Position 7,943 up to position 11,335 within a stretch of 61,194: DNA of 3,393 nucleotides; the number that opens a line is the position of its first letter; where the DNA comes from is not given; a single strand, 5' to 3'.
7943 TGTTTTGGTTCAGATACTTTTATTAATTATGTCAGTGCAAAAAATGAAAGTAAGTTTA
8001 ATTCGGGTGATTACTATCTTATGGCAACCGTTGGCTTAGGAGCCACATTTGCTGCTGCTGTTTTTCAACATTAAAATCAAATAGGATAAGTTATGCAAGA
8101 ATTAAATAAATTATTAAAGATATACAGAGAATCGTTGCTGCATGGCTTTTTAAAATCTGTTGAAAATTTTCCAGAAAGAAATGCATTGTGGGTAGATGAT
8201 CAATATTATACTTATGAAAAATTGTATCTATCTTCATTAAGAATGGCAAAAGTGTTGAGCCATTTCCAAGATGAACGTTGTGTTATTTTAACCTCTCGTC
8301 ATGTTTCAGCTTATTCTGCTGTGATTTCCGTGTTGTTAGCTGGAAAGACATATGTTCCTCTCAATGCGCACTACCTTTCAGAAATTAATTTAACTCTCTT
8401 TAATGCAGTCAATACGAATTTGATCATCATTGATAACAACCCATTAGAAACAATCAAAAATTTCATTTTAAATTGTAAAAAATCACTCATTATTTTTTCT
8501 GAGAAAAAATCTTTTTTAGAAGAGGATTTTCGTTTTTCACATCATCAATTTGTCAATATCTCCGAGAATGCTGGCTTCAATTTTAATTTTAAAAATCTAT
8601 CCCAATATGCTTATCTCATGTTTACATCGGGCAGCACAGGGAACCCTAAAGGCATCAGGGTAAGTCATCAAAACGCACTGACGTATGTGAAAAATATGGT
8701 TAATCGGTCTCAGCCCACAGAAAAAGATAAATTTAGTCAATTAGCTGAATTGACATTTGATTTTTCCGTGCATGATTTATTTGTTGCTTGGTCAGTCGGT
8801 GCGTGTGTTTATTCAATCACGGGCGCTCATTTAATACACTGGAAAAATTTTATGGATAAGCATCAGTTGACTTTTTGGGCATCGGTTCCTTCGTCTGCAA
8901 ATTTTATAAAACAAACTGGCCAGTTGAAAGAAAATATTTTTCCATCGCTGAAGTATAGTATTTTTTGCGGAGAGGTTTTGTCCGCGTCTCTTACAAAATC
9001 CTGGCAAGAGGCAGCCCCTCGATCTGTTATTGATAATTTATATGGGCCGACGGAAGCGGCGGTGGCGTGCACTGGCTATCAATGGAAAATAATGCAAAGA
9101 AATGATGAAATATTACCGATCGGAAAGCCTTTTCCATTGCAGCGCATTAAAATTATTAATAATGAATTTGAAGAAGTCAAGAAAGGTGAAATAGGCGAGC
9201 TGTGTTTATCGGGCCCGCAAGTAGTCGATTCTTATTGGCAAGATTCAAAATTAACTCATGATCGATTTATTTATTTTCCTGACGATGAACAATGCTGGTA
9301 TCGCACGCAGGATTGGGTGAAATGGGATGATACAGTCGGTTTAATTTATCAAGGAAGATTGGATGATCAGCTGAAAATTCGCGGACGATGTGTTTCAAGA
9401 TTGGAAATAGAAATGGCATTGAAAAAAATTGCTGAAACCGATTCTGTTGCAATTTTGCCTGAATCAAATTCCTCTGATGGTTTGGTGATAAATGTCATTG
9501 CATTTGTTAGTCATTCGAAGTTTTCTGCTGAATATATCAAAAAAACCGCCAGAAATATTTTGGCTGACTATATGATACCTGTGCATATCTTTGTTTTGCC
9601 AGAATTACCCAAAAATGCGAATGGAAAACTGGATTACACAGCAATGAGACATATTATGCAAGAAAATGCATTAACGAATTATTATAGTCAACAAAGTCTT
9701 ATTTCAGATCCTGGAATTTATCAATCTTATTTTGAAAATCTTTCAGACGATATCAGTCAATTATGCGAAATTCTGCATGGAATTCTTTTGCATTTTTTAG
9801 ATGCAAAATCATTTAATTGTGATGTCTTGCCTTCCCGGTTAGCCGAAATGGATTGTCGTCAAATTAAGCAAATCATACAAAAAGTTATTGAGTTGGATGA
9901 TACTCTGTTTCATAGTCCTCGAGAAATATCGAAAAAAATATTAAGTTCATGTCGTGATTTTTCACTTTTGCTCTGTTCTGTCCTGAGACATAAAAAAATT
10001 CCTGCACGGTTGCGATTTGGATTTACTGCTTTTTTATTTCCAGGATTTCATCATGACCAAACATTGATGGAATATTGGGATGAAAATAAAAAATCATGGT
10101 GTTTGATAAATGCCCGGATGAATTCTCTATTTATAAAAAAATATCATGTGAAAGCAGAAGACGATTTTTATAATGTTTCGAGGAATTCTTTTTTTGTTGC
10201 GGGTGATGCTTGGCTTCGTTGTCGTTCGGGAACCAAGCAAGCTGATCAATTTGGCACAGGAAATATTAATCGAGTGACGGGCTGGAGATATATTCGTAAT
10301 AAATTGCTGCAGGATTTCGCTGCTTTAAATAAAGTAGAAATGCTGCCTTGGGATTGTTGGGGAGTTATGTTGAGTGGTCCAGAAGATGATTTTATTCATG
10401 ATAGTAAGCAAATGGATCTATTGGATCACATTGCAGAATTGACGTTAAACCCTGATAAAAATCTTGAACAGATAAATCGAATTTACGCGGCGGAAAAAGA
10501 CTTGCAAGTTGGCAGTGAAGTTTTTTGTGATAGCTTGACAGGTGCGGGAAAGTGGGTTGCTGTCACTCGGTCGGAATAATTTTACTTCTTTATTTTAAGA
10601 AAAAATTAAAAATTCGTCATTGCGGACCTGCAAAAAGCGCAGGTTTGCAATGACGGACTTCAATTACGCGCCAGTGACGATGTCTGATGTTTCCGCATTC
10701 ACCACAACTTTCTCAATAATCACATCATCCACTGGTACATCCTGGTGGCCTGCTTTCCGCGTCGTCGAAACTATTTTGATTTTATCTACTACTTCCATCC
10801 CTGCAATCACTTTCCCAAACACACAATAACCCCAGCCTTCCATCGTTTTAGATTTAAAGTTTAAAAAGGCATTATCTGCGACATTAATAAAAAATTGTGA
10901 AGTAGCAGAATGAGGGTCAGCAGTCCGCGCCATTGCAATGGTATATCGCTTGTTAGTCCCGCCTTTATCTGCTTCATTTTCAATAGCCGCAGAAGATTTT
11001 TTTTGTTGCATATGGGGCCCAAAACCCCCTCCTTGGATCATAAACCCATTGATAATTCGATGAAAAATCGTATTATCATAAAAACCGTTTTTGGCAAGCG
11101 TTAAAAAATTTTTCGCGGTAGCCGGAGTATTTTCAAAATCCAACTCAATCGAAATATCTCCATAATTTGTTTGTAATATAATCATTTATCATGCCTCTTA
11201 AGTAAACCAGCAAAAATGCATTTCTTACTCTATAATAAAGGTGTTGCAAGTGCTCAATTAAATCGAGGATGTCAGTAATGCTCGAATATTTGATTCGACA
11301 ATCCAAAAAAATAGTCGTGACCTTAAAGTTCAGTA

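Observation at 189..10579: Carrier-protein-less adenylation / KAS III operon with two built-in exporters: candidate orphan secreted-metabolite pathway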

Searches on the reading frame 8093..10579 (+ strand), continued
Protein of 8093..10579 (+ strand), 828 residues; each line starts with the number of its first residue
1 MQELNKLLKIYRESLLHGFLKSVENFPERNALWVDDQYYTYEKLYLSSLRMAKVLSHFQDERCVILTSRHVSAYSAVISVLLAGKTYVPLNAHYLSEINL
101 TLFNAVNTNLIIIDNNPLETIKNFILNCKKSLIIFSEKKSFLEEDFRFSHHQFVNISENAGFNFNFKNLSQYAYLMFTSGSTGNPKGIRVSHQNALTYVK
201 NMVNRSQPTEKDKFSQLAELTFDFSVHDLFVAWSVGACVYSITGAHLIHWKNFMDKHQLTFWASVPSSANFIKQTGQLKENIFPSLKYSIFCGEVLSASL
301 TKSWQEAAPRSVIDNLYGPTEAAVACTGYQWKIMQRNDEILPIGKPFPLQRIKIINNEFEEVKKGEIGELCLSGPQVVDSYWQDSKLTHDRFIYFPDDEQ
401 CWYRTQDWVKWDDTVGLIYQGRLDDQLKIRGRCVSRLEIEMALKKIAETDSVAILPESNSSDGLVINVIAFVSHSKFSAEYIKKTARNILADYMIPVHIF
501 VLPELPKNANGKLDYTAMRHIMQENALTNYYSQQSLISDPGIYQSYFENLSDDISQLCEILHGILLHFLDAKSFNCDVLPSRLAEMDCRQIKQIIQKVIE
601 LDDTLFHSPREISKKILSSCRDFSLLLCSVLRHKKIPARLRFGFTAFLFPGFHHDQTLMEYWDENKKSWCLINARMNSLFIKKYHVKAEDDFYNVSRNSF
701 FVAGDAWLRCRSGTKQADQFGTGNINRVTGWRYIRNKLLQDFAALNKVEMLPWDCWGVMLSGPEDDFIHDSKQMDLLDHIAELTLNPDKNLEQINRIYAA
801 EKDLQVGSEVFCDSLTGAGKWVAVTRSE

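Call 66: fold_search(model_id=the predicted structure, library=pdb)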
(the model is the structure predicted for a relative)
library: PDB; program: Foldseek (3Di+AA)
matches with E <= 10: 1301; with E <= 0.001: 636
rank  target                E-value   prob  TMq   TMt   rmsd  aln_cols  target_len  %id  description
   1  5by7_A                2.0e-11  1.00  0.62  0.54  10.8       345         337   11  AbyA1 - tetronic acid condensing enzyme (released 2016-06-29)
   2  5yoa_B                7.7e-11  1.00  0.61  0.50   9.7       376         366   11  Crystal structure of KAS III from Acinetobacter baumannii (released 2018-12-05)
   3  5yo9_B                9.3e-11  1.00  0.62  0.50   8.7       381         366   12  Crystal structure of KAS III from Acinetobacter baumannii (released 2018-12-05)
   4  5by7_B                1.5e-10  1.00  0.66  0.61   9.1       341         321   10  AbyA1 - tetronic acid condensing enzyme (released 2016-06-29)
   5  5yo9_A                1.9e-10  1.00  0.65  0.52   9.5       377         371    9  Crystal structure of KAS III from Acinetobacter baumannii (released 2018-12-05)
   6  5by7_D                2.0e-10  1.00  0.64  0.61   7.1       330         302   11  AbyA1 - tetronic acid condensing enzyme (released 2016-06-29)
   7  5gk2_A                2.2e-10  1.00  0.66  0.52   9.5       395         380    8  The structure of the H302A mutant of StlD (released 2017-07-05)
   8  5by7_C                2.8e-10  1.00  0.63  0.59   8.9       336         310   11  AbyA1 - tetronic acid condensing enzyme (released 2016-06-29)
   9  5vxh_B                2.9e-10  1.00  0.59  0.53   9.3       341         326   12  Crystal structure of Xanthomonas campestris OleA E117D (released 2017-10-25)
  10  5gk2_D                5.7e-10  1.00  0.68  0.54   7.9       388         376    8  The structure of the H302A mutant of StlD (released 2017-07-05)
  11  3led_A                5.7e-10  1.00  0.66  0.52   8.4       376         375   10  Crystal structure of 3-oxoacyl-(acyl carrier protein) synthase III from Rhodopseudomonas palustris CGA009 (released 2010-01-26)
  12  8ysp_B                6.5e-10  1.00  0.63  0.51   8.5       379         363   10  Crystal structure of a cyanobacteria type III polyketide synthase CylI (released 2025-02-26)
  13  5vxf_B                6.5e-10  1.00  0.58  0.52   8.6       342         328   12  Crystal structure of Xanthomonas campestris OleA E117Q (released 2017-10-25)
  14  5yzu_A                6.9e-10  1.00  0.63  0.51   9.0       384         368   10  Crystal structure of KAS III from Acinetobacter baumannii (released 2018-12-19)
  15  5gk2_B                7.3e-10  1.00  0.66  0.52   9.2       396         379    8  The structure of the H302A mutant of StlD (released 2017-07-05)
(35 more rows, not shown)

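Call 77: search_protein_families(library=pfam, proteins=[P0006, P0019, P0080, P0064], max_evalue=0.01)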
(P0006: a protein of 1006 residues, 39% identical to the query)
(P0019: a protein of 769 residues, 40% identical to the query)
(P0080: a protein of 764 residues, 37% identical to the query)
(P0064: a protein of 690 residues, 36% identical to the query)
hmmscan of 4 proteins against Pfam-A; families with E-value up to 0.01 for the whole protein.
P0006 (1006 aa): 3 families
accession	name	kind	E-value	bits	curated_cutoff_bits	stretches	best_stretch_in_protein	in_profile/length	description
PF00501.34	AMP-binding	-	4.4e-146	487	29.9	2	13-344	1-384/384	AMP-binding enzyme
PF13193.12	AMP-binding_C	-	4.8e-21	75.9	24.5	2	394-468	1-76/76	AMP-binding enzyme C-terminal domain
PF21683.3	GpP-like_1st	-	0.00042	20.6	27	0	833-861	43-71/85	Mu phage baseplate assembly protein GpP-like, N-terminal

P0019 (769 aa): 7 families
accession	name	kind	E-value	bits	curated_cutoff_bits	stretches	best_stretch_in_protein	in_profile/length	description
PF00501.34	AMP-binding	-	1.3e-51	176.1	29.9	1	21-356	10-384/384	AMP-binding enzyme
PF03403.19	PAF-AH_p_II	-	1e-05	24.7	20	1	544-587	97-140/372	Platelet-activating factor acetylhydrolase, isoform II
PF13193.12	AMP-binding_C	-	3.3e-05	25.1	24.5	1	410-479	1-74/76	AMP-binding enzyme C-terminal domain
PF00561.26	Abhydrolase_1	-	0.00015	21.9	25.8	1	678-728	188-242/245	alpha/beta hydrolase fold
PF06821.19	Ser_hydrolase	-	0.0025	18.2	22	1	625-725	55-154/172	Serine hydrolase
PF07859.19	Abhydrolase_3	-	0.0052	17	25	0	607-675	53-112/210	alpha/beta hydrolase fold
PF20434.5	BD-FAE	-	0.0082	16.1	26.8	0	546-665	12-135/215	BD-FAE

P0080 (764 aa): 8 families
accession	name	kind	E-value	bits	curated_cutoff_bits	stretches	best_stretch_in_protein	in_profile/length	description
PF00501.34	AMP-binding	-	7.4e-56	190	29.9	1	15-350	4-384/384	AMP-binding enzyme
PF03403.19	PAF-AH_p_II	-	2.6e-10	39.9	20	1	538-590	97-150/372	Platelet-activating factor acetylhydrolase, isoform II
PF00561.26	Abhydrolase_1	-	1.7e-07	31.6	25.8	1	674-722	193-242/245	alpha/beta hydrolase fold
PF07224.18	Chlorophyllase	-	0.00047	19.5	26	1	540-643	41-140/301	Chlorophyllase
PF20434.5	BD-FAE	-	0.00055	19.9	26.8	1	560-660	39-136/215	BD-FAE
PF12697.13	Abhydrolase_6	-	0.00076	20.6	26.3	1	590-755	55-187/217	Alpha/beta hydrolase family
PF01764.32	Lipase_3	-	0.0034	17.7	22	1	619-647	63-91/140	Lipase (class 3)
PF13193.12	AMP-binding_C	-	0.0038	18.6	24.5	1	404-475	1-76/76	AMP-binding enzyme C-terminal domain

P0064 (690 aa): 1 family
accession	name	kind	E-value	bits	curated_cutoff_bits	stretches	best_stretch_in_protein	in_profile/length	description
PF00501.34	AMP-binding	-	1.8e-72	244.7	29.9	1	163-541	1-384/384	AMP-binding enzyme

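Call 82: search_solved_structures(query=A5, max_evalue=1e-15)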
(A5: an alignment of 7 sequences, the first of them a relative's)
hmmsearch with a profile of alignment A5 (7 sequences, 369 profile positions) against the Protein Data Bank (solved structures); distinct sequences matched with E-value up to 1e-15: 31.
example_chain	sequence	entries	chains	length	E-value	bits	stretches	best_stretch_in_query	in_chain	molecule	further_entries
1ege_A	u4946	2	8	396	7e-27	97.3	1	62-360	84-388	MEDIUM CHAIN ACYL-COA DEHYDROGENASE | Acyl-CoA dehydrogenase, medium-chain specific, mitochondrial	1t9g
2a1t_A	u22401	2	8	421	8.6e-27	97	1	62-360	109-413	Acyl-CoA dehydrogenase, medium-chain specific, mitochondrial precursor | Medium-chain specific acyl-CoA dehydrogenase, mitochondrial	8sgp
4p13_A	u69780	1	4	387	9.2e-27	96.9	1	62-360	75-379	Medium-chain specific acyl-CoA dehydrogenase, mitochondrial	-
1egc_A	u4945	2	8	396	1.9e-25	92.6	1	62-360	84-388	MEDIUM CHAIN ACYL-COA DEHYDROGENASE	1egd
5af7_A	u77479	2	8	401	4.2e-23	84.9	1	110-359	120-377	ACYL-COA DEHYDROGENASE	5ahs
6fah_C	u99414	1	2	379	2e-22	82.6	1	68-358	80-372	Caffeyl-CoA reductase-Etf complex subunit CarC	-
3mdd_A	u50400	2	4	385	2.2e-22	82.5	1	61-360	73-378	MEDIUM CHAIN ACYL-COA DEHYDROGENASE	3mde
1udy_A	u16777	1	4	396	2.3e-22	82.5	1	61-360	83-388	Acyl-CoA dehydrogenase, medium-chain specific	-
5ol2_C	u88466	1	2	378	1.9e-21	79.4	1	68-358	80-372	Acyl-CoA dehydrogenase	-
3pfd_A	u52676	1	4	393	4.8e-20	74.8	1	90-358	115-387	Acyl-CoA dehydrogenase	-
5lnx_A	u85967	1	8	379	6.7e-20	74.4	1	89-358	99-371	Acyl-CoA dehydrogenase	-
8w0z_A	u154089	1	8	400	1.2e-19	73.6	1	77-355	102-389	Long-chain specific acyl-CoA dehydrogenase, mitochondrial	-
1ukw_A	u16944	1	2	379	1.3e-19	73.4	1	54-359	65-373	acyl-CoA dehydrogenase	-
8w0t_A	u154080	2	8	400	1.7e-19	73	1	77-355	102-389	Long-chain specific acyl-CoA dehydrogenase, mitochondrial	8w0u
1jqi_A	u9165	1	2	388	1.9e-19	72.9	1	88-358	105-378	short chain acyl-CoA dehydrogenase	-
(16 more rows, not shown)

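Call 95: search_dna_similar(query=L002:1747-3027:+, collection=plasmids, mode=protein, max_evalue=1e-30, max_rows=40)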
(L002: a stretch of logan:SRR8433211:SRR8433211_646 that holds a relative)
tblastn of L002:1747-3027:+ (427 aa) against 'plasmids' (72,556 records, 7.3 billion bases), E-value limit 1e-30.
Records with a match: 283; places in all: 288; records where one place covers at least 80% of the query: 282.
Best place of each record, by identity: <60% 283.
By first word of the organism name: Ralstonia 131; Sinorhizobium 34; Streptomyces 24; Bacillus 16; Rhizobium 12; Azospirillum 12; Rahnella 11; Tritonibacter 5; Paracoccus 5; Shinella 4; and 22 more.
By predicted mobility (MOB-suite, as given by PLSDB): mobilizable 144; non-mobilizable 122; conjugative 17.
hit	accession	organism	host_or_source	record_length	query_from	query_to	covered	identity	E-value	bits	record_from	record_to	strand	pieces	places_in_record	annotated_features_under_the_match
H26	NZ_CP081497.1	Streptomyces sp. BHT-5-2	whole organism,plant soil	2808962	13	418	95%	45.7%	1e-117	385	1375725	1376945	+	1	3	none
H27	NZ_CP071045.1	Streptomyces sp. CA-256286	sediment,muddy soil from torrent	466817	5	418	97%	43.5%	9e-107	353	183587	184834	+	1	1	lysA: diaminopimelate decarboxylase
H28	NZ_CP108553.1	Streptomyces sp. NBC_01208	-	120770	12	417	95%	43.9%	9e-113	370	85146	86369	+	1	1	type III PLP-dependent enzyme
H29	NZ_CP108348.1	Streptomyces decoyicus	-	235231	15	415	94%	44.2%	1e-113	373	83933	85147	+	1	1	type III PLP-dependent enzyme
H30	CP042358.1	Rahnella aquatilis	hyacinth,plant,hyacinth bulb, basal ...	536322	9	415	95%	43.4%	2e-104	347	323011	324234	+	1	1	diaminopimelate decarboxylase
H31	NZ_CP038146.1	Streptomyces sp. S501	cell culture,sediment from seaside ...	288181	12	417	95%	43.4%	8e-112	368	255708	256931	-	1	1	type III PLP-dependent enzyme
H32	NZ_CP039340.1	Ralstonia pseudosolanacearum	-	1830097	2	415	97%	42.1%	3e-100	334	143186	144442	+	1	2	none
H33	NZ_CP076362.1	Gemmobacter fulvus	cell culture,Anabaena culture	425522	1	421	99%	41.4%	2e-94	318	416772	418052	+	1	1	acyl-CoA dehydrogenase family protein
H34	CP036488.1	Rahnella aquatilis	cell culture,Rice-wheat rotation soil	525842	5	415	96%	42.4%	7e-102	339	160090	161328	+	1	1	type III PLP-dependent enzyme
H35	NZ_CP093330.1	Rahnella aceris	whole organism,grassland soil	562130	5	415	96%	42.4%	2e-101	338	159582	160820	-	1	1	type III PLP-dependent enzyme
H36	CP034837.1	Rahnella aquatilis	Food spoilage microflora,food/cold ...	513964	5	415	96%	42.4%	2e-101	338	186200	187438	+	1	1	type III PLP-dependent enzyme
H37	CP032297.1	Rahnella aquatilis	Sakura tree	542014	5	415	96%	42.4%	2e-101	338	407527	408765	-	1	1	type III PLP-dependent enzyme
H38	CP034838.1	Rahnella aquatilis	Food spoilage microflora,food/cold ...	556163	5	415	96%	42.4%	2e-101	338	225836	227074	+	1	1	type III PLP-dependent enzyme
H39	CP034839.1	Rahnella aquatilis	Food spoilage microflora,food/cold ...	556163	5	415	96%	42.4%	2e-101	338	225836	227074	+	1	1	type III PLP-dependent enzyme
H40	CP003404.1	Rahnella aquatilis HX2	-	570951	5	415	96%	42.4%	2e-101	338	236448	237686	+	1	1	Orn/DAP/Arg decarboxylase 2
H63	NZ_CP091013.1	Burkholderia cenocepacia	-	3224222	9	394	90%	35.6%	9e-65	232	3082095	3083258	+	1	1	none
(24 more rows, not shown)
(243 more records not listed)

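Call 96: get_annotated_region(hit=H34, flank=12000)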
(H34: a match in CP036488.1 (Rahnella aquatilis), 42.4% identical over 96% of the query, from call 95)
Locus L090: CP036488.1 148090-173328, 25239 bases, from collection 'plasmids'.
description: Rahnella aquatilis strain MEM40 plasmid pMEM40-1, complete sequence
organism: Rahnella aquatilis (NCBI taxid 34038)
taxonomy: Bacteria; Pseudomonadota; Gammaproteobacteria; Enterobacterales; Yersiniaceae; Rahnella; Rahnella aquatilis
host: -; source: cell culture,Rice-wheat rotation soil; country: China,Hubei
typing (MOB-suite, as given by PLSDB): non-mobilizable; replicon rep_cluster_1067
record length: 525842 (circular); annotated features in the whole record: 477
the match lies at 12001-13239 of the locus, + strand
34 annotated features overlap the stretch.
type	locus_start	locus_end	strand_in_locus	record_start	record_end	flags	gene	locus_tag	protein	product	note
CDS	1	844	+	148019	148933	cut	-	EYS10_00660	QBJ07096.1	LysR family transcriptional regulator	-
CDS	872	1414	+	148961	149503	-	-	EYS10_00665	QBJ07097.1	N-acetyltransferase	-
CDS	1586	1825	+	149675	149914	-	-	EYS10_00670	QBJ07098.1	hypothetical protein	-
CDS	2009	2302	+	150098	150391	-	-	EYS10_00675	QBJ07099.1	hypothetical protein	-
CDS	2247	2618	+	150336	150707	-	-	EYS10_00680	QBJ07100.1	biofilm development protein AriR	-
CDS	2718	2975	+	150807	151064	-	-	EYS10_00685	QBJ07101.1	biofilm development protein AriR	-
CDS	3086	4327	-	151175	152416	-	-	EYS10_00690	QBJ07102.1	diguanylate phosphodiesterase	-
CDS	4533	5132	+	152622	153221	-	tehB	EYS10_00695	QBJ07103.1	tellurite resistance methyltransferase TehB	-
CDS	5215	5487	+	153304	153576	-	-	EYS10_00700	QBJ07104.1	CsbD family protein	-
CDS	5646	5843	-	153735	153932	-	-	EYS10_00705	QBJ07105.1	hypothetical protein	-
CDS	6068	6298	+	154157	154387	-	-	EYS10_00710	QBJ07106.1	type II toxin-antitoxin system Phd/YefM family antitoxin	-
CDS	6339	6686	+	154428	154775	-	-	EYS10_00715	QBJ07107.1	type II toxin-antitoxin system RelE/ParE family toxin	-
CDS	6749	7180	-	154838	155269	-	-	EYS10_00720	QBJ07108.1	OsmC family peroxiredoxin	-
CDS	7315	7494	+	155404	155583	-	-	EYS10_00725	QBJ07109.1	DUF2158 domain-containing protein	-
CDS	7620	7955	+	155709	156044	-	-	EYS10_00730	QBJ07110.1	steroid delta-isomerase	-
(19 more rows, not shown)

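Call 97: get_annotated_region(hit=H63, flank=15000)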
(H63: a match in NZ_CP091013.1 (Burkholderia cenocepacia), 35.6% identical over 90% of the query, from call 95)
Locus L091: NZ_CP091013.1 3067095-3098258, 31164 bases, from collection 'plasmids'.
description: Burkholderia cenocepacia strain CMCC(B)23006 plasmid unnamed1, complete sequence
organism: Burkholderia cenocepacia (NCBI taxid 95486)
taxonomy: Bacteria; Pseudomonadota; Betaproteobacteria; Burkholderiales; Burkholderiaceae; Burkholderia; Burkholderia cenocepacia
host: -; source: -; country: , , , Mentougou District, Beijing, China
typing (MOB-suite, as given by PLSDB): non-mobilizable
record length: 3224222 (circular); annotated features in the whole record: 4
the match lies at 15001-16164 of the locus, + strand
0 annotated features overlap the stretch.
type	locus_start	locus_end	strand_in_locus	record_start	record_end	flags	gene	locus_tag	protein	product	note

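Call 106: search_protein_families(library=pfam, proteins=[L085:9191-10513:+, L002:6124-7458:+, L001:2069-3355:+], max_evalue=1)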
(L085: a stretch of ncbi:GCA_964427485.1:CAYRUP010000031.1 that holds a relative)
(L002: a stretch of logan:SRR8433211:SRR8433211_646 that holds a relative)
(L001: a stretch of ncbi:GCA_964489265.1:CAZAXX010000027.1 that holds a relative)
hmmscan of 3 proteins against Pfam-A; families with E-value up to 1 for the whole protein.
L085:9191-10513:+ (441 aa): 1 family
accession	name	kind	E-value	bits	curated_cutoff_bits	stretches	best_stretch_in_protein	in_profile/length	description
PF01554.23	MatE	-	2.1e-14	53.9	24.9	2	236-392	1-156/161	MatE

L002:6124-7458:+ (445 aa): 1 family
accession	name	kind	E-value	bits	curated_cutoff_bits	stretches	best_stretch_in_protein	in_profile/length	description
PF01554.23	MatE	-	4.5e-16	59.4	24.9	2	242-399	1-157/161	MatE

L001:2069-3355:+ (429 aa): 1 family
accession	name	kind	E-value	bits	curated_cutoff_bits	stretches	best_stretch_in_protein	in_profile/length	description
PF01554.23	MatE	-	8e-13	48.8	24.9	2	234-385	1-155/161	MatE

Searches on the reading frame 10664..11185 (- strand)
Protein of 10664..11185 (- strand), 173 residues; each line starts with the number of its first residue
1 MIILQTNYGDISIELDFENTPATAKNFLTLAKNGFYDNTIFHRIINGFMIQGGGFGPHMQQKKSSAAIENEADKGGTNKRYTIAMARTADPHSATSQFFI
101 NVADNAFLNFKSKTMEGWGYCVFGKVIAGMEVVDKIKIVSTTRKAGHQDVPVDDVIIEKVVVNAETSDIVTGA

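Call 3: search_protein_families(library=pfam, proteins=[window:10664-11185:-])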
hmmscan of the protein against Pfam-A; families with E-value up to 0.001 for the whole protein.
window:10664-11185:- (173 aa): 1 family
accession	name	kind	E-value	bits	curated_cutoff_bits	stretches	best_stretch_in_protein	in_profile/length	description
PF00160.26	Pro_isomerase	-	7.7e-46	156.7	21.7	1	2-161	2-158/159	Cyclophilin type peptidyl-prolyl cis-trans isomerase/CLD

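Call 4: search_protein_families(library=ncbifam, proteins=[window:10664-11185:-])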
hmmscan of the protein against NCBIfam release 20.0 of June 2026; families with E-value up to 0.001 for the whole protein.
window:10664-11185:- (173 aa): 2 families
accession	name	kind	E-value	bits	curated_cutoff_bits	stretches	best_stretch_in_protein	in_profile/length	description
NF008057.0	PRK10791.1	equivalog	6e-73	244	297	1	1-163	1-163/164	peptidylprolyl isomerase B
NF008151.0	PRK10903.1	equivalog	1.4e-58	197.5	308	1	2-160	31-186/190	peptidylprolyl isomerase A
